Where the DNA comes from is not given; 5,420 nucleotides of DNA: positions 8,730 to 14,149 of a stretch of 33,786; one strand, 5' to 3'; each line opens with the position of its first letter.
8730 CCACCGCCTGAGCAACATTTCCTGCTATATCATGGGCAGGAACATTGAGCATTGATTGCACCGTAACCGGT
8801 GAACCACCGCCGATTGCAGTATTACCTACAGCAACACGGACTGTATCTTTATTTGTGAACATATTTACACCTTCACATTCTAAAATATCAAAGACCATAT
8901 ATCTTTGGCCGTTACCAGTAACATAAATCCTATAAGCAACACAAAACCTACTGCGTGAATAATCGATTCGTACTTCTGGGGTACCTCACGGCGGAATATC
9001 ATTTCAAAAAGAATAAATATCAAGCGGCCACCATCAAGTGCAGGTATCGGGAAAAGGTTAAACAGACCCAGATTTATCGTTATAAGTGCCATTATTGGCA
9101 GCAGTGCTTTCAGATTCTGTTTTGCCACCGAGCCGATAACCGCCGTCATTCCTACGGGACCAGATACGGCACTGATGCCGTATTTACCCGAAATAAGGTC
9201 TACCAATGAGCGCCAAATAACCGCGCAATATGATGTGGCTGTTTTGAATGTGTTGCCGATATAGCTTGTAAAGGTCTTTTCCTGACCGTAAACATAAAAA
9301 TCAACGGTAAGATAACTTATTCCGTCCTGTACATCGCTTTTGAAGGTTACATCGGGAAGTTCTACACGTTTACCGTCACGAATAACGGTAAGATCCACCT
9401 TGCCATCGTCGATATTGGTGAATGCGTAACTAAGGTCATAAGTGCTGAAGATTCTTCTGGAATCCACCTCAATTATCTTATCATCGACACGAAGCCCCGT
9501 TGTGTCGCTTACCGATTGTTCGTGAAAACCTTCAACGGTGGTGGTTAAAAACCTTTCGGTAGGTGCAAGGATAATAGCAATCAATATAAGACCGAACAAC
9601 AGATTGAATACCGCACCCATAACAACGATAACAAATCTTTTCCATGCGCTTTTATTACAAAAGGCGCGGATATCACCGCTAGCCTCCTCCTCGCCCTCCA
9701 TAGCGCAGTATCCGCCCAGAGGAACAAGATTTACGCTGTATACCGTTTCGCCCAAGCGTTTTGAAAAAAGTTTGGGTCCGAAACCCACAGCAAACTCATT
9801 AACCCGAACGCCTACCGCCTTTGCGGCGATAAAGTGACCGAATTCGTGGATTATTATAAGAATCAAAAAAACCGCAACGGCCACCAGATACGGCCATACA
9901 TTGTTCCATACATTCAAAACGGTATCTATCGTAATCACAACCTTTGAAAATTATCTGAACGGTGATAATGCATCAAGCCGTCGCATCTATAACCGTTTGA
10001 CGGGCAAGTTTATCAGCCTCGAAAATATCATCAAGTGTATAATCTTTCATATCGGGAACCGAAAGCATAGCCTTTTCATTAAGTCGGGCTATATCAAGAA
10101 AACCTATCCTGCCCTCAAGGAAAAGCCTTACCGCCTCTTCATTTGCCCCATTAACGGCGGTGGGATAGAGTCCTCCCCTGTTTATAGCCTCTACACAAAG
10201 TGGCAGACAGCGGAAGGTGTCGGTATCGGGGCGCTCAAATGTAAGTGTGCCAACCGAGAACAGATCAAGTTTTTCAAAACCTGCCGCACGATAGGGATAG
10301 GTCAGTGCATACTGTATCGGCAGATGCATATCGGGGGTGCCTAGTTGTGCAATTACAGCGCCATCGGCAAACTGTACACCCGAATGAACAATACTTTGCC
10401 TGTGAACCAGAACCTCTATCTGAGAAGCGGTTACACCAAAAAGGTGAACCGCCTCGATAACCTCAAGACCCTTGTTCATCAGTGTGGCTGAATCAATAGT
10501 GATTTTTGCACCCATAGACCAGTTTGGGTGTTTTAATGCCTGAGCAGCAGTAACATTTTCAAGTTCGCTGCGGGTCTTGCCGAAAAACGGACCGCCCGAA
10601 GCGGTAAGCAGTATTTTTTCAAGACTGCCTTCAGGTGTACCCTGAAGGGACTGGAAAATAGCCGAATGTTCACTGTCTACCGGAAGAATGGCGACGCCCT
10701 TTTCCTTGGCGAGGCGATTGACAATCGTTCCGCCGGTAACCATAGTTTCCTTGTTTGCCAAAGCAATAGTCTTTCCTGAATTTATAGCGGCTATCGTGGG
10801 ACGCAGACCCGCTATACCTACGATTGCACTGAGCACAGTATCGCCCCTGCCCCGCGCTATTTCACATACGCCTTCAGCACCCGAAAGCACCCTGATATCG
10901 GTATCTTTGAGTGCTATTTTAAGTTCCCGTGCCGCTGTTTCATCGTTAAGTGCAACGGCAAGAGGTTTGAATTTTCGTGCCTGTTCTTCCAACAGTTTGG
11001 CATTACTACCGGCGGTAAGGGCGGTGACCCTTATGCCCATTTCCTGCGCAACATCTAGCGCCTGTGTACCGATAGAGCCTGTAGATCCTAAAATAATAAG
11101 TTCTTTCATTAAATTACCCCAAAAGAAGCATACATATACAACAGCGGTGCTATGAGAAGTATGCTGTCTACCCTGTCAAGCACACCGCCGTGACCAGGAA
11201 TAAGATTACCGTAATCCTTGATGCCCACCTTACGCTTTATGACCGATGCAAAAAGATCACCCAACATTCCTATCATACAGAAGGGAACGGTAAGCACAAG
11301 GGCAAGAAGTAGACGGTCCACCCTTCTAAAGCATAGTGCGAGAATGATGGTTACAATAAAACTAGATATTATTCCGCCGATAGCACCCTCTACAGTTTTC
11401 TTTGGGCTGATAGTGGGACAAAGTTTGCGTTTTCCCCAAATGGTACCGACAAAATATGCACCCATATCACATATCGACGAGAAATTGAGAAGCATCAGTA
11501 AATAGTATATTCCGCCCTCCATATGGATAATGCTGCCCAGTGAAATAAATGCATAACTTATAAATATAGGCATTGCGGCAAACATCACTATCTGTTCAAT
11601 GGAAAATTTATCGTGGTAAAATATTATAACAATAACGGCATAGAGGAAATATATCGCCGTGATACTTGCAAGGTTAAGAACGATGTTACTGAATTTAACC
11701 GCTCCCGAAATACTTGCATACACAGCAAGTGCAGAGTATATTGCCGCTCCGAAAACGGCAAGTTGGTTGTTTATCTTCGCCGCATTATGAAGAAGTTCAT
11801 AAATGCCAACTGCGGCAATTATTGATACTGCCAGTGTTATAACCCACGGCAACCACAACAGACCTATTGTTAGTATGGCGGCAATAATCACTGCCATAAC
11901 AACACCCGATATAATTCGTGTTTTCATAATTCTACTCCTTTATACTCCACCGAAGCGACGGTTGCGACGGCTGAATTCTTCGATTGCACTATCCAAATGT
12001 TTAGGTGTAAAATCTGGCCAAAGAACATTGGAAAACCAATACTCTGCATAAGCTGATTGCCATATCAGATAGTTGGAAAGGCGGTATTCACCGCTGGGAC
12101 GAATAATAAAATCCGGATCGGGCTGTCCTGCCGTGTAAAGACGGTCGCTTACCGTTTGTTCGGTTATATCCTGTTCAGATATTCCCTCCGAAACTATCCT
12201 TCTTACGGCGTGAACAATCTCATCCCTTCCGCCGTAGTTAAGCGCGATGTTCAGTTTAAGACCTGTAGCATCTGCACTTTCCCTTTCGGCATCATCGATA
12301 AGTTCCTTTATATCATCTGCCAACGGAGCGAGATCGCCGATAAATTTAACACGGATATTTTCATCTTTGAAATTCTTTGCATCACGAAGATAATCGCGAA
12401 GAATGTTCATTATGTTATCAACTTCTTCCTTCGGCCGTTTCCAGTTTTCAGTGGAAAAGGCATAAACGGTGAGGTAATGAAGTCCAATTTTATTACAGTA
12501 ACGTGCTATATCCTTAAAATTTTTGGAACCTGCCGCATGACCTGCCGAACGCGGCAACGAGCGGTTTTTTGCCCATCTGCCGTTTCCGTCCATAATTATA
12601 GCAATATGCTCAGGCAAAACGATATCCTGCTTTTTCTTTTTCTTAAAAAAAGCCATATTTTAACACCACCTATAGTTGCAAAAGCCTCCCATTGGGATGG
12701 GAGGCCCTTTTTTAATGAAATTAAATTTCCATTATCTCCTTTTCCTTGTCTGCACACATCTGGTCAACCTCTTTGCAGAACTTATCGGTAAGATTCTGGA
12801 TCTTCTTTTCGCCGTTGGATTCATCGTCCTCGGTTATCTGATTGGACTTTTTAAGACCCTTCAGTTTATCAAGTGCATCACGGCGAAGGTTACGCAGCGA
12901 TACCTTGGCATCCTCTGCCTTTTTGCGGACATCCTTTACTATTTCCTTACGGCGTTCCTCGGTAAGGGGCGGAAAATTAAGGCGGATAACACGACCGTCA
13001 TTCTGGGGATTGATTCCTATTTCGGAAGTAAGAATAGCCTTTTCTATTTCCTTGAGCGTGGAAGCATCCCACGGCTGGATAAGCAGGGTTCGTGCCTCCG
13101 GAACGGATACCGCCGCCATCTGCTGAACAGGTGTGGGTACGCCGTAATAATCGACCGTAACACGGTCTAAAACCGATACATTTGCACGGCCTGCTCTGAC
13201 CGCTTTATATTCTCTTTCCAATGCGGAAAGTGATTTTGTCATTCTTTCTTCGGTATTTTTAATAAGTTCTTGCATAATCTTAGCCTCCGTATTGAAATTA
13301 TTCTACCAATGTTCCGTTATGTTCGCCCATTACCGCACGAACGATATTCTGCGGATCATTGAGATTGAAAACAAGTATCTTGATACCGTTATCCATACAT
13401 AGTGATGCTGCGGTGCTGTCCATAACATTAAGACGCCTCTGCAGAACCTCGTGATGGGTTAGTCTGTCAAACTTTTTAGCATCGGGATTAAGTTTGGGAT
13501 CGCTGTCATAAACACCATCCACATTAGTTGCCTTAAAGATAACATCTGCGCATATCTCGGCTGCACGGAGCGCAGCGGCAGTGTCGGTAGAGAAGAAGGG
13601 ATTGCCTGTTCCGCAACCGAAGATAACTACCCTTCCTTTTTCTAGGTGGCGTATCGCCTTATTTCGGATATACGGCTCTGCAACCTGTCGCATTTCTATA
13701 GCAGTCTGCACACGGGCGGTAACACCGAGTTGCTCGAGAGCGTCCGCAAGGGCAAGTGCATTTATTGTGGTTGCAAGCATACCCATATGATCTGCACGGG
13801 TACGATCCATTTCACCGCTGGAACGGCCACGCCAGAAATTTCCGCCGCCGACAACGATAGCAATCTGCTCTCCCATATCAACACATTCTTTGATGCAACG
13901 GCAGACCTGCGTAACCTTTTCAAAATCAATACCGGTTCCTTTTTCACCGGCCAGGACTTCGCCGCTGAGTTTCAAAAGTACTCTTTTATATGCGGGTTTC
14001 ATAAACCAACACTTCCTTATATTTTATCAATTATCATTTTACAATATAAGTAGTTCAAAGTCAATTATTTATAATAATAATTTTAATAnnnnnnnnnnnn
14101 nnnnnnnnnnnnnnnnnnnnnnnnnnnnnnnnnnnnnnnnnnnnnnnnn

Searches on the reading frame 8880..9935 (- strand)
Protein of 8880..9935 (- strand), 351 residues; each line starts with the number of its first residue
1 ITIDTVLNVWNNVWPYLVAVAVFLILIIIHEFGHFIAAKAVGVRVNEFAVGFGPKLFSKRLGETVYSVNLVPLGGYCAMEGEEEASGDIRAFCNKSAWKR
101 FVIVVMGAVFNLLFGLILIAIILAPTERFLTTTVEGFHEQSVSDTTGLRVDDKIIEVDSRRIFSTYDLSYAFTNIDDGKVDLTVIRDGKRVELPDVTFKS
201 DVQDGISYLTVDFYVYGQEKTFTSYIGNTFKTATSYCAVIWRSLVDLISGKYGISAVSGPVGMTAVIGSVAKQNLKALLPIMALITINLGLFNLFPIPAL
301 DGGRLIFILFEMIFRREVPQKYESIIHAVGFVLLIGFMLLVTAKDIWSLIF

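Call 58: search_protein_families(library=pfam, proteins=[window:8880-9935:-], max_evalue=0.00001)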
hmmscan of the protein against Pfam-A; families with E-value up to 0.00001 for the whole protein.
window:8880-9935:- (351 aa): 1 family
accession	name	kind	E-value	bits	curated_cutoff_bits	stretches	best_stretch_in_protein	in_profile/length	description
PF02163.28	Peptidase_M50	-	1.1e-62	211.7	27.2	1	19-335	2-219/221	Peptidase family M50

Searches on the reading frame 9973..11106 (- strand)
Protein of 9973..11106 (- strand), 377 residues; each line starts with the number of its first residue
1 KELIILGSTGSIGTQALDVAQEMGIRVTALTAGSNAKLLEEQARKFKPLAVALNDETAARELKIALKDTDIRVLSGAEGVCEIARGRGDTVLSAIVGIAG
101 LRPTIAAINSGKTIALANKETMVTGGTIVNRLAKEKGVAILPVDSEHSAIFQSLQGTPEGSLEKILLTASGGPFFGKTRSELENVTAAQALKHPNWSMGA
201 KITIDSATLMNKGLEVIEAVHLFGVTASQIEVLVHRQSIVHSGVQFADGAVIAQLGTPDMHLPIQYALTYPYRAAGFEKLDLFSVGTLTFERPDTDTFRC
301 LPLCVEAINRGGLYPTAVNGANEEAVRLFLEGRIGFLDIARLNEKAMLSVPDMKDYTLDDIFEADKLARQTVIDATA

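Call 58: search_protein_families(library=pfam, proteins=[window:9973-11106:-], max_evalue=0.00001)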
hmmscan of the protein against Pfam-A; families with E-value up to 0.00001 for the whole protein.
window:9973-11106:- (377 aa): 3 families
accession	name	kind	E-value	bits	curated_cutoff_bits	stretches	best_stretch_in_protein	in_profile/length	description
PF13288.12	DXPR_C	-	1.7e-40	138.3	27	1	255-370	1-114/115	DXP reductoisomerase C-terminal domain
PF02670.22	DXP_reductoisom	-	3.4e-40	138.2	21.7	1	3-126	1-129/129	1-deoxy-D-xylulose 5-phosphate reductoisomerase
PF08436.17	DXP_redisom_C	-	3.8e-40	136.4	26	1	140-223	1-84/84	1-deoxy-D-xylulose 5-phosphate reductoisomerase C-terminal domain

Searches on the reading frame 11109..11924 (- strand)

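Call 58: search_protein_families(library=pfam, proteins=[window:11109-11924:-], max_evalue=0.00001)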
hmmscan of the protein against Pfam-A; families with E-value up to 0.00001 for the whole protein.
window:11109-11924:- (271 aa): 1 family
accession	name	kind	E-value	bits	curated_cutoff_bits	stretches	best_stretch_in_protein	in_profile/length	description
PF01148.25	CTP_transf_1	-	1e-55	189.9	24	1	1-266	1-261/264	Cytidylyltransferase family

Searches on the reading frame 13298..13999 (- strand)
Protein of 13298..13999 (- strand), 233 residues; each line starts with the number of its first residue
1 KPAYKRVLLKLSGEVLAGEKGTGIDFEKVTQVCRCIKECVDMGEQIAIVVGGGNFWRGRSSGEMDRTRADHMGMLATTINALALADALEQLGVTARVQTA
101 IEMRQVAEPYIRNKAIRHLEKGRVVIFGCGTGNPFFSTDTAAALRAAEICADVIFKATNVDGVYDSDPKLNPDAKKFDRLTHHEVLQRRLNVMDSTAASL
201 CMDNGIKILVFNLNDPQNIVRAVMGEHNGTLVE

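Call 58: search_protein_families(library=pfam, proteins=[window:13298-13999:-], max_evalue=0.00001)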
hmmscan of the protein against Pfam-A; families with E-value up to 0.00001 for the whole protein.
window:13298-13999:- (233 aa): 1 family
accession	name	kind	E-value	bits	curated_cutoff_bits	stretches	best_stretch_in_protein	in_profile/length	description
PF00696.33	AA_kinase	-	1.4e-37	130.1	24.9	1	5-212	1-234/234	Amino acid kinase family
